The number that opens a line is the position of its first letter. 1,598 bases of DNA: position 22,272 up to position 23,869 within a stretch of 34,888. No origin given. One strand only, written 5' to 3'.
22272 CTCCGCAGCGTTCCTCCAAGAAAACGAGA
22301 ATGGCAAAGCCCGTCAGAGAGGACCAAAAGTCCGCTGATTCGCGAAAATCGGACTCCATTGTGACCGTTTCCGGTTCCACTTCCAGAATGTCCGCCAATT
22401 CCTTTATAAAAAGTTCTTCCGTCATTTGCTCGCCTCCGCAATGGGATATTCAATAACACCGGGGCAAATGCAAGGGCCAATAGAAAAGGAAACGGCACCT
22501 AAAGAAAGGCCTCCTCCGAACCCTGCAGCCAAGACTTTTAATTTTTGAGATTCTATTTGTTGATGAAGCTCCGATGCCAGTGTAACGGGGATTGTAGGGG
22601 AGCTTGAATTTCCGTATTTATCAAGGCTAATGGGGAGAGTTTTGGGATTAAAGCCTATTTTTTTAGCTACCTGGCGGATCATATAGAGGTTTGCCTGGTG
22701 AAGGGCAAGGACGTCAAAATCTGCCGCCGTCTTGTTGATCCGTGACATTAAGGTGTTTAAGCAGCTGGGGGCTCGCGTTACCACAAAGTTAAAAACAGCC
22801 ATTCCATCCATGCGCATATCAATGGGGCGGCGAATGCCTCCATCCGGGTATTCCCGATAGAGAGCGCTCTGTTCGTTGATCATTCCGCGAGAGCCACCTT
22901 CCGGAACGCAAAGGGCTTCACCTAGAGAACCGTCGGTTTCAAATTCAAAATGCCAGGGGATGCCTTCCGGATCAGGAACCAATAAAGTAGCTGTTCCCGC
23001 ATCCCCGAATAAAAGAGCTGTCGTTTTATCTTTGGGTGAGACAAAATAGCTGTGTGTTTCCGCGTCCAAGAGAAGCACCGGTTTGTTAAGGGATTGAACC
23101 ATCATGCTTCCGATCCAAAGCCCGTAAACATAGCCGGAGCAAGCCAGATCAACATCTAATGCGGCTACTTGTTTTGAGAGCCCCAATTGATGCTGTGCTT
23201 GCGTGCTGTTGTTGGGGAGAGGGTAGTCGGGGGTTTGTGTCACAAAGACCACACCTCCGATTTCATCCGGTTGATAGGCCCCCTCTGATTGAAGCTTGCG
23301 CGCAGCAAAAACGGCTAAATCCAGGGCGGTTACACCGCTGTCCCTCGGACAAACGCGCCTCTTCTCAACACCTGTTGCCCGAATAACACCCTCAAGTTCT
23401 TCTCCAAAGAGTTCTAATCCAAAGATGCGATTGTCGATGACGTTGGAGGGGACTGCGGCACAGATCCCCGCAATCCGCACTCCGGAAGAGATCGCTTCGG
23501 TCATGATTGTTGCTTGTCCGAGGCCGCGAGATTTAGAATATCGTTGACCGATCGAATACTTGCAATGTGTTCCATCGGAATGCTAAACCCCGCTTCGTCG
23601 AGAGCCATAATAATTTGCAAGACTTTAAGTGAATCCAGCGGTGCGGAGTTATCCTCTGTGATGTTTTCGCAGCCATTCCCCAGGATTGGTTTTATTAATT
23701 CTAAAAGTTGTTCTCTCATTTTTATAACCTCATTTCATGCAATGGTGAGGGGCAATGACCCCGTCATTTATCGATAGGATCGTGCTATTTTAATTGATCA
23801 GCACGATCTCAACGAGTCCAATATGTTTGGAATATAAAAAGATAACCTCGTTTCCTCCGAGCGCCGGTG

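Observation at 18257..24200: Eight-gene ACP-dependent operon (VOC, ACP, KAS III, ACP, SDR, NeuD-like acyltransferase, FkbM methyltransferase, FkbH-like loader) with no PKS, NRPS or glycosyltransferase in view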

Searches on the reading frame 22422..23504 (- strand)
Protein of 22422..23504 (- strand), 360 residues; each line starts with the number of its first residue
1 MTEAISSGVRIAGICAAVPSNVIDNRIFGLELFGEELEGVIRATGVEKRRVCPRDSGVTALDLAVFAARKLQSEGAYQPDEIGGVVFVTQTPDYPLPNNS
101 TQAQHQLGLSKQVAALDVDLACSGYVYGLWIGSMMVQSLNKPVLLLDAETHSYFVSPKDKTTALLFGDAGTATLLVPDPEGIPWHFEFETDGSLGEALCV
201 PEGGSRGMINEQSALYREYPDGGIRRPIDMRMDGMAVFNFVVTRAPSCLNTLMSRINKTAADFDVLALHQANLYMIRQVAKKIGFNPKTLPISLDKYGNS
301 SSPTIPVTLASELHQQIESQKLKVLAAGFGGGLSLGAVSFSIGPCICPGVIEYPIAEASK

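Call 4: search_protein_families(library=pfam, proteins=[window:22422-23504:-], max_evalue=0.01)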
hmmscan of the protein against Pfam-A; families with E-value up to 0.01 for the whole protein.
window:22422-23504:- (360 aa): 2 families
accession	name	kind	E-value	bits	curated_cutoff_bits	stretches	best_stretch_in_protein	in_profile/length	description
PF08541.16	ACP_syn_III_C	-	2.4e-19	69.7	26.6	1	256-340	4-88/90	3-Oxoacyl-[acyl-carrier-protein (ACP)] synthase III C terminal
PF08545.16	ACP_syn_III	-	3.1e-14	53.1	24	1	116-192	1-80/80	3-Oxoacyl-[acyl-carrier-protein (ACP)] synthase III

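Call 5: search_protein_families(library=ncbifam, proteins=[window:22422-23504:-], max_evalue=0.01)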
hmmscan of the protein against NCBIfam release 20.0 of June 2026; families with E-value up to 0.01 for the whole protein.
window:22422-23504:- (360 aa): 11 families
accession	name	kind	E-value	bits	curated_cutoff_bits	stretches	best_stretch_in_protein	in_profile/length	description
NF006829.0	PRK09352.1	subfamily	2e-62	211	249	1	8-341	4-320/322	beta-ketoacyl-ACP synthase 3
TIGR00747.1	fabH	subfamily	1.3e-47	162.5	292.1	1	9-338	3-318/322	beta-ketoacyl-ACP synthase III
NF004623.0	PRK05963.1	equivalog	9.6e-47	159.8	437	1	6-340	3-326/328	beta-ketoacyl-ACP synthase III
NF009519.0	PRK12880.1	equivalog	4.1e-37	128.3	436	1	9-338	8-334/353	beta-ketoacyl-ACP synthase III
NF005703.0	PRK07515.1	equivalog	3.1e-23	82.3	304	1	58-338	94-368/373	beta-ketoacyl-ACP synthase III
NF005541.0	PRK07204.1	equivalog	1.1e-22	80.8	402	1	9-338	5-325/329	beta-ketoacyl-ACP synthase III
NF006720.0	PRK09258.1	equivalog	1.3e-18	67.4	285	2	41-138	44-139/338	3-oxoacyl-ACP synthase III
NF005308.0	PRK06840.1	equivalog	3.4e-17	62.5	315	1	40-330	35-325/339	3-oxoacyl-ACP synthase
NF003274.0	PRK04262.1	equivalog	3.5e-16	59.2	244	2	247-340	213-306/347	hydroxymethylglutaryl-CoA synthase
TIGR00748.1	HMG_CoA_syn_Arc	equivalog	1.2e-11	44.5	353.35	2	236-338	205-303/345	hydroxymethylglutaryl-CoA synthase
NF004853.0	PRK06205.1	subfamily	0.0097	14.9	551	0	57-144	23-110/404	acetyl-CoA C-acetyltransferase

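Call 23: search_solved_structures(query=window:22422-23504:-, max_evalue=0.00001, show_alignments=2)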
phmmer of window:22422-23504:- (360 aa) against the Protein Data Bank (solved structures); distinct sequences matched with E-value up to 0.00001: 63 (the best 60 are shown).
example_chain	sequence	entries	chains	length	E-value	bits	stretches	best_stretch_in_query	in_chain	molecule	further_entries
4efi_A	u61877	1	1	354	2.5e-57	198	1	6-348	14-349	3-oxoacyl-(Acyl-carrier protein) synthase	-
3gwa_A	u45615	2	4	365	9.4e-49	169.8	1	9-335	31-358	3-oxoacyl-(Acyl-carrier-protein) synthase III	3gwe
1zow_A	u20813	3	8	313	5.8e-36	127.7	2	9-199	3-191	3-oxoacyl-[acyl-carrier-protein] synthase III | 3-oxoacyl-[acyl-carrier-protein] synthase 3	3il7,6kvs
8vd9_A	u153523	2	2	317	7.4e-35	124.1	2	11-201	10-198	Beta-ketoacyl-[acyl-carrier-protein] synthase III 1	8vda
5bqs_A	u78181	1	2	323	9.3e-34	120.5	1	10-339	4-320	3-oxoacyl-[acyl-carrier-protein] synthase 3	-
4dfe_A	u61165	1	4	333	1e-33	120.3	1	10-337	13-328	3-oxoacyl-[acyl-carrier-protein] synthase 3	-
4ryb_A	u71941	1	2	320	1.2e-33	120.1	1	10-339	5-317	3-oxoacyl-[acyl-carrier-protein] synthase 3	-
3il5_A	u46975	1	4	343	1.1e-32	117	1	10-339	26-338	3-oxoacyl-[acyl-carrier-protein] synthase 3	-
3il6_A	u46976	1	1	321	3.3e-32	115.4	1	10-339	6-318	3-oxoacyl-[acyl-carrier-protein] synthase 3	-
3il4_A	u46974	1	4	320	6.8e-32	114.3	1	10-339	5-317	3-oxoacyl-[acyl-carrier-protein] synthase 3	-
4ylt_A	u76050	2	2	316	3.2e-30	108.8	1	35-337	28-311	3-oxoacyl-[acyl-carrier-protein] synthase 3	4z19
9j6e_A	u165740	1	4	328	1.5e-29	106.6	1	9-340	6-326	3-oxopimeloyl-[acyl-carrier-protein] synthase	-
1ebl_A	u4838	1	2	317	2.1e-29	106.1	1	34-337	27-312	BETA-KETOACYL-ACP SYNTHASE III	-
6kue_A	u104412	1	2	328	2.9e-29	105.7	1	9-340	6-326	3-oxoacyl-[acyl-carrier-protein] synthase III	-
6x7r_A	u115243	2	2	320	3.8e-29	105.3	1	33-337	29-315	3-oxoacyl-[acyl-carrier-protein] synthase 3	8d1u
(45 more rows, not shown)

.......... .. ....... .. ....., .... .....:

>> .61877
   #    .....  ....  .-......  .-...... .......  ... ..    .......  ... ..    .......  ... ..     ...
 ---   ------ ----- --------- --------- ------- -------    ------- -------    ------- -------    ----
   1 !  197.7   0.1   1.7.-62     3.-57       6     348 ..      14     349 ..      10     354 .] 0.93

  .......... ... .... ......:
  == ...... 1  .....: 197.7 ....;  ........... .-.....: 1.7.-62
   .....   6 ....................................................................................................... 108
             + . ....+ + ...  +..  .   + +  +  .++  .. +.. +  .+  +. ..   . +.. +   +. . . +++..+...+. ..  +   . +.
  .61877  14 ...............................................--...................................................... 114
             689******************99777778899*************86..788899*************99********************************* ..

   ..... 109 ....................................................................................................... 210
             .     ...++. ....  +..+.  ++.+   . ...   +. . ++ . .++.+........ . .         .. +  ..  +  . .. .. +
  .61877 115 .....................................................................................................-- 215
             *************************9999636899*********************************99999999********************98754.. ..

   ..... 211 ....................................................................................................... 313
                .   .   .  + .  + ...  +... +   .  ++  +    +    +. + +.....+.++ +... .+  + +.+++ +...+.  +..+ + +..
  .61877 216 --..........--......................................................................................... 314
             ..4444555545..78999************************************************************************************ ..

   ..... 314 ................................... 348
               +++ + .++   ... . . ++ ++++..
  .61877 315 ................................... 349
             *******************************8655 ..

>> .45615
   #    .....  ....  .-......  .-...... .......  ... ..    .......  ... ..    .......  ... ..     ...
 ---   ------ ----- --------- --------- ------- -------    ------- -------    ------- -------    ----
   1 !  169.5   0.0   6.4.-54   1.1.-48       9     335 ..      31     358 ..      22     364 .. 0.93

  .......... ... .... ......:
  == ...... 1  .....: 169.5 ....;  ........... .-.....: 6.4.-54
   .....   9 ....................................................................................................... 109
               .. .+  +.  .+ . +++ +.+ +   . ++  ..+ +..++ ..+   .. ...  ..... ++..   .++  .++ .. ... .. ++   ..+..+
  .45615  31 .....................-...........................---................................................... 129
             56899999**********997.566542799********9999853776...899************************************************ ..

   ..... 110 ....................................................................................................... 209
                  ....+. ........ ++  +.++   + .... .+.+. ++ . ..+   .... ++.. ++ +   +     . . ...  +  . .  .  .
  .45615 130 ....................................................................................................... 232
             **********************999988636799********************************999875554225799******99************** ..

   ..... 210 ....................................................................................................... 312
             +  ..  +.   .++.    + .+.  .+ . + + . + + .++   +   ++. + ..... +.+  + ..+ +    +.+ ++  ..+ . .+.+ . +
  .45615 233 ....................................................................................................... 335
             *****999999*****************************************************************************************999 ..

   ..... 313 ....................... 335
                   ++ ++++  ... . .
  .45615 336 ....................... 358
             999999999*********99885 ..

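Call 38: find_related_loci(query=A2, collection=metagenome_contigs, flank=10000)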
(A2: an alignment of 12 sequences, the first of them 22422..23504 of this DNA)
Query A2 (360 aa) in metagenome_contigs; peptide patterns used: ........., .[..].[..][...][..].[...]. (x = any residue, [..] = any of these).
600 stretches matched a pattern (row limit reached: there are more); 580 encode a relative of the query (tblastn E <= 1e-3); the best 80 are kept; 80 distinct loci.
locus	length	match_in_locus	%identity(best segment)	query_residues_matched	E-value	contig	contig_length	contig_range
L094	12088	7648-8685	61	7-353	3e-141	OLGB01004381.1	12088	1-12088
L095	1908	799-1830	57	9-353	3e-151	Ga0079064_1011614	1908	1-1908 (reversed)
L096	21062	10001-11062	57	1-354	5e-138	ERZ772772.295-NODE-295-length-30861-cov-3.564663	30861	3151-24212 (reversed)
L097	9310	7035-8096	57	1-354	5e-138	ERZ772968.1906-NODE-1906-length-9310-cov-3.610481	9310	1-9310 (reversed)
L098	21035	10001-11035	58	8-353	1e-137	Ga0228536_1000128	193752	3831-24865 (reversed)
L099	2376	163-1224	57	1-354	1e-145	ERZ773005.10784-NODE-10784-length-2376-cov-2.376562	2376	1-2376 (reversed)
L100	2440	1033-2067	59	8-353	3e-144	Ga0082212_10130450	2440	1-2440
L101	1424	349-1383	54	7-353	4e-145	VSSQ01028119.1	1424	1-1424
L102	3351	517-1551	54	7-353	3e-133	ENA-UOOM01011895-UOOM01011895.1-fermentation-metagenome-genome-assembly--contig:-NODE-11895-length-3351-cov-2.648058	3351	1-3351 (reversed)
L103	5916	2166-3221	54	5-353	1e-123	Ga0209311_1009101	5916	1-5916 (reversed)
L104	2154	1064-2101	55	8-353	3e-128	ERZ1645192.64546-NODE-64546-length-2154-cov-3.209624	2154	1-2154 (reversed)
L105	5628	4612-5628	53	8-343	2e-118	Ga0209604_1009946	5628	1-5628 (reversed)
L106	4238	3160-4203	52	7-353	6e-118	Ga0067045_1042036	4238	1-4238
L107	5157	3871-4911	52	7-353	2e-116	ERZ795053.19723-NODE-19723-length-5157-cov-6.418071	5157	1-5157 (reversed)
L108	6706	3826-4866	52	7-353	4e-115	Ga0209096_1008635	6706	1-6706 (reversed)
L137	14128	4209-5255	39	1-353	3e-71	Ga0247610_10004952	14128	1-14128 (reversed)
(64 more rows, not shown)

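Call 57: search_protein_families(library=pfam, proteins=[L137:1186-1836:+, L137:1851-2993:+, L137:3038-3694:+, L137:3856-4089:+, L137:4209-5258:+, L137:5263-5673:+, L137:5673-6680:+, L137:6685-8280:+, L137:8283-8501:+, L137:8573-9595:+], max_evalue=0.001)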
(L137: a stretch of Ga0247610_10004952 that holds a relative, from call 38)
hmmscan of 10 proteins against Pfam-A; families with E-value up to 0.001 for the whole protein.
L137:1186-1836:+ (216 aa): 2 families
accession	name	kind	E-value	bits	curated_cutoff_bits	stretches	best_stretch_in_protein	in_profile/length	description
PF00753.33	Lactamase_B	-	1.1e-13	52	22.7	1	34-195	8-185/196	Metallo-beta-lactamase superfamily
PF12706.13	Lactamase_B_2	-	1.8e-07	31.4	27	1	62-159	30-131/200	Beta-lactamase superfamily domain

L137:1851-2993:+ (380 aa): 5 families
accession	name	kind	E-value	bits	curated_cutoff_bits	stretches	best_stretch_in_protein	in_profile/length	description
PF01041.23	DegT_DnrJ_EryC1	-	2e-95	320.5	19.8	1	15-374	5-359/360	DegT/DnrJ/EryC1/StrS aminotransferase family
PF01212.27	Beta_elim_lyase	-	8.9e-08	32.2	27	1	35-208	32-214/288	Beta-eliminating lyase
PF00155.27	Aminotran_1_2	-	4.7e-05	23.2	19.7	1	39-126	46-142/361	Aminotransferase class I and II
PF01053.26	Cys_Met_Meta_PP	-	0.00011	21.3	27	1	35-92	52-107/381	Cys/Met metabolism PLP-dependent enzyme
PF00266.25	Aminotran_5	-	0.00015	21.3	21.5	1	52-213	62-221/371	Aminotransferase class-V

L137:3038-3694:+ (218 aa): 4 families
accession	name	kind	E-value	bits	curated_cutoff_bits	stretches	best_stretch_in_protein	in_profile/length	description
PF17836.7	PglD_N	-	2.1e-11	44.7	23.4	1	3-85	1-74/78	PglD N-terminal domain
PF00132.30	Hexapep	-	2.1e-11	43.4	27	2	112-146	2-36/36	Bacterial transferase hexapeptide (six repeats)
PF25084.1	LbH_EIF2B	-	4.6e-05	23.8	54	1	109-199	7-94/105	EIF2B subunit epsilon LbH domain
PF14602.12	Hexapep_2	-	0.00086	19.4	27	1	166-198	2-32/34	Hexapeptide repeat of succinyl-transferase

L137:3856-4089:+ (77 aa): 1 family
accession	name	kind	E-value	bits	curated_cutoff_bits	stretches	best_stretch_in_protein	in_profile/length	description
PF00550.31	PP-binding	-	6.2e-05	23.6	20.8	1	17-71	13-66/67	Phosphopantetheine attachment site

L137:4209-5258:+ (349 aa): 2 families
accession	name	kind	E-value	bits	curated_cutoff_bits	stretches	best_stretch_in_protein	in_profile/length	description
PF08541.16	ACP_syn_III_C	-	5.3e-28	97.5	26.6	1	251-338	2-90/90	3-Oxoacyl-[acyl-carrier-protein (ACP)] synthase III C terminal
PF08545.16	ACP_syn_III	-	2.4e-15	56.6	24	1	114-189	1-79/80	3-Oxoacyl-[acyl-carrier-protein (ACP)] synthase III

L137:5263-5673:+ (136 aa): 2 families
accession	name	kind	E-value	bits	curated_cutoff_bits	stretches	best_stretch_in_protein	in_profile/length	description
PF13669.12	Glyoxalase_4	-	4.4e-27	95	27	1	8-120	1-109/109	Glyoxalase/Bleomycin resistance protein/Dioxygenase superfamily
PF00903.31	Glyoxalase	-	9.2e-07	29.7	20.6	1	7-109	2-101/121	Glyoxalase/Bleomycin resistance protein/Dioxygenase superfamily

L137:5673-6680:+ (335 aa): 4 families
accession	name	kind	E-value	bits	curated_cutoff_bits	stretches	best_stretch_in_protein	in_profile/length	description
PF00535.33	Glycos_transf_2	-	9.4e-35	120.5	23.3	1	8-168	2-161/168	Glycosyl transferase family 2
PF10111.15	Glyco_tranf_2_2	-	3.9e-10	40.1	27.3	1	8-118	2-118/276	Glycosyltransferase like family 2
PF13641.12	Glyco_tranf_2_3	-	6.3e-10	39.9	27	1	6-110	3-111/230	Glycosyltransferase like family 2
PF13704.12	Glyco_tranf_2_4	-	0.00027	21.8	27.5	1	36-96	20-82/98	Glycosyl transferase family 2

L137:6685-8280:+ (531 aa): 2 families
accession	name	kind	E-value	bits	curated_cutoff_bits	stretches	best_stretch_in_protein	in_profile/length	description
PF03031.24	NIF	-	3e-05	24.2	21.8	1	174-295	1-125/160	NLI interacting factor-like phosphatase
PF12689.13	Acid_PPase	-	0.00076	19.8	27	0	174-295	4-141/169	Acid Phosphatase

L137:8283-8501:+ (72 aa): 0 families

L137:8573-9595:+ (340 aa): 1 family
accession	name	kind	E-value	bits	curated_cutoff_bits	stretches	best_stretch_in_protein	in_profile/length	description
PF01757.29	Acyl_transf_3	-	1.5e-28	100.3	31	1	6-316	1-325/326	Acyltransferase domain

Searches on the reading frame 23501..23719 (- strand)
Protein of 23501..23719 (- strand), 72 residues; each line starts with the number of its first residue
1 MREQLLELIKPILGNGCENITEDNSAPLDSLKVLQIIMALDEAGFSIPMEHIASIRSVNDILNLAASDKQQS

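Call 4: search_protein_families(library=pfam, proteins=[window:23501-23719:-], max_evalue=0.01)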
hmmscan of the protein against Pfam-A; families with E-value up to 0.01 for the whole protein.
window:23501-23719:- (72 aa): 1 family
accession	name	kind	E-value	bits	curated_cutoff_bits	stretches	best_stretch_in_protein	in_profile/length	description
PF00550.31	PP-binding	-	0.00014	22.4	20.8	1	28-63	29-65/67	Phosphopantetheine attachment site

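Call 5: search_protein_families(library=ncbifam, proteins=[window:23501-23719:-], max_evalue=0.01)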
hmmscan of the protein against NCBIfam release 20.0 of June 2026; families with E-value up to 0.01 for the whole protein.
window:23501-23719:- (72 aa): 6 families
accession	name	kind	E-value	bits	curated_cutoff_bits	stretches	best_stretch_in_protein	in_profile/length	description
NF002148.0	PRK00982.1-2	subfamily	3.6e-05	23.5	71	1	22-67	32-76/79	acyl carrier protein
NF002147.0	PRK00982.1-1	equivalog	0.0008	19.2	84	1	5-66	12-78/83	acyl carrier protein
TIGR00517.1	acyl_carrier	equivalog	0.0016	18.3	70.45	1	28-66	35-74/77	acyl carrier protein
NF006031.0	PRK08172.1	equivalog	0.0083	16.8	76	1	20-62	30-71/82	acyl carrier protein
NF009104.0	PRK12449.1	equivalog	0.0088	16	70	0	3-64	8-74/80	acyl carrier protein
NF040636.1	AcpM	exception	0.0096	15.9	146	0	22-63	27-73/93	meromycolate extension acyl carrier protein AcpM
